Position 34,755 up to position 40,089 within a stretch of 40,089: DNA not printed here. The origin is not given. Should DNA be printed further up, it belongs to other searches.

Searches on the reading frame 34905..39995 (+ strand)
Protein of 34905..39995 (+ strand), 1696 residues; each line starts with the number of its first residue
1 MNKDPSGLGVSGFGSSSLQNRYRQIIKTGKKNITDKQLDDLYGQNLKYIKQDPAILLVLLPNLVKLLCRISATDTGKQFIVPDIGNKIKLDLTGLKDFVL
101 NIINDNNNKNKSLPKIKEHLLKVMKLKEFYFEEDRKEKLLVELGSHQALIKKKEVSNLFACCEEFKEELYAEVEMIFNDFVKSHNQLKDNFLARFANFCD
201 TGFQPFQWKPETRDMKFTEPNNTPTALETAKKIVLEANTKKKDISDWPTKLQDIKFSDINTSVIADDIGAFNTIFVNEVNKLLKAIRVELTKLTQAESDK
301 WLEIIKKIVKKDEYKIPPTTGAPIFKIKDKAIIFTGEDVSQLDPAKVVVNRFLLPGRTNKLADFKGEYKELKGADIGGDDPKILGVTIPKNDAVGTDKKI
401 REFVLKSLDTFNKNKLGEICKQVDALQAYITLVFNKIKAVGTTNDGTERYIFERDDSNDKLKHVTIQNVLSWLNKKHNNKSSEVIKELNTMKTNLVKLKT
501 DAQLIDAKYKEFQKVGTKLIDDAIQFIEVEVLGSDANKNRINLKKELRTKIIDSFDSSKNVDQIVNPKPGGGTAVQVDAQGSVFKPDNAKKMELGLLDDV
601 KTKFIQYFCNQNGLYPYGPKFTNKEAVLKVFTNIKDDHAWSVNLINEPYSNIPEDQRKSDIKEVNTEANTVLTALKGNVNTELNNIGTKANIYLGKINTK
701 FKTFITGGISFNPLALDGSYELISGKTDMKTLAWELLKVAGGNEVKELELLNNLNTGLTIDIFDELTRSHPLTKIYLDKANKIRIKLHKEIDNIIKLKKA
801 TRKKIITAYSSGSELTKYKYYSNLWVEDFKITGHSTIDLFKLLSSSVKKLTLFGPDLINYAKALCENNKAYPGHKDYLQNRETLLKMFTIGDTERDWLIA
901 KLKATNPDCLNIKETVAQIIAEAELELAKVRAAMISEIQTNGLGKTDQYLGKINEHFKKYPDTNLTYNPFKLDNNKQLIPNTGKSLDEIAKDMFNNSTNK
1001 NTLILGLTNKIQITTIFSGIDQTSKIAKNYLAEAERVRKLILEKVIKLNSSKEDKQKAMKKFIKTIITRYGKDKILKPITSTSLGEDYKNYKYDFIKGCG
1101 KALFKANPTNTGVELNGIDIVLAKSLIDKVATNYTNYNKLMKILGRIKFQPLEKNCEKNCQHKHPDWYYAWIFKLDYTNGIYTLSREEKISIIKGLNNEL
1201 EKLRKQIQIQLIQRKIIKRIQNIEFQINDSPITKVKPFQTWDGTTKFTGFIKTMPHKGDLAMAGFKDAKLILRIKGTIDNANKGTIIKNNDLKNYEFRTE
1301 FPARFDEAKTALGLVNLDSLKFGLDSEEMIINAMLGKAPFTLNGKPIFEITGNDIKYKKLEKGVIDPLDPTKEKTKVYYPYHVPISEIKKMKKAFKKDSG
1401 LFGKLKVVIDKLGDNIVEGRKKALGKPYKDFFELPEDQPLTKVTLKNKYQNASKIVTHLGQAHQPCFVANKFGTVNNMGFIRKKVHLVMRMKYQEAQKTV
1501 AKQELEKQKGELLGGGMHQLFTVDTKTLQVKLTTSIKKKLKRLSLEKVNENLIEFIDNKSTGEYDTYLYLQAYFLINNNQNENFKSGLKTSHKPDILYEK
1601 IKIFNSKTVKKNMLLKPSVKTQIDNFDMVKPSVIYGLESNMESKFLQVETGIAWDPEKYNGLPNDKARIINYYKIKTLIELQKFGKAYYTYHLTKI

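Call 6: search_protein_families(library=pfam, proteins=[window:34905-39995:+], max_evalue=0.001)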
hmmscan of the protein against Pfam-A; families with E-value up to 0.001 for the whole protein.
window:34905-39995:+ (1696 aa): 0 families

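Call 8: search_protein_families(library=ncbifam, proteins=[window:34905-39995:+], max_evalue=0.1)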
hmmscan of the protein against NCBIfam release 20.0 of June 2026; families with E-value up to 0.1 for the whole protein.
window:34905-39995:+ (1696 aa): 0 families

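Call 20: search_protein_families(library=padloc, proteins=[window:34905-39995:+], max_evalue=0.1)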
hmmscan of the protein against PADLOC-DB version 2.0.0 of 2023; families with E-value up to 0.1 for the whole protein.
window:34905-39995:+ (1696 aa): 0 families

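Call 21: search_protein_families(library=phrogs, proteins=[window:34905-39995:+], max_evalue=0.1)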
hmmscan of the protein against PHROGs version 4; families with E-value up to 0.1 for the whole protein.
window:34905-39995:+ (1696 aa): 0 families

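Call 24: find_homologous_proteins(query=window:34905-39992:+, max_evalue=0.001)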
Query window:34905-39992:+ (1696 aa): 1 proteins with E <= 0.001 among 8000 candidates.
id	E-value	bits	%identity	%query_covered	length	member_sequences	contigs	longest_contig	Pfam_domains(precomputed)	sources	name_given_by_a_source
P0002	0.0e+0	3779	100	100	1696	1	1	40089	-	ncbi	ncbi:hypothetical protein ACFLZV_00095 [Candidatus Margulisiibacteriota bacterium]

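Call 69: find_related_loci(query=P0002, collection=viral_contigs, flank=5000)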
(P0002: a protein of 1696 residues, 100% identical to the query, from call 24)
Query P0002 (1696 aa) in viral_contigs; peptide patterns used: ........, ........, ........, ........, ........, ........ (x = any residue, [..] = any of these).
21 stretches matched a pattern, but none encodes a relative of the query by tblastn (E <= 1e-3).
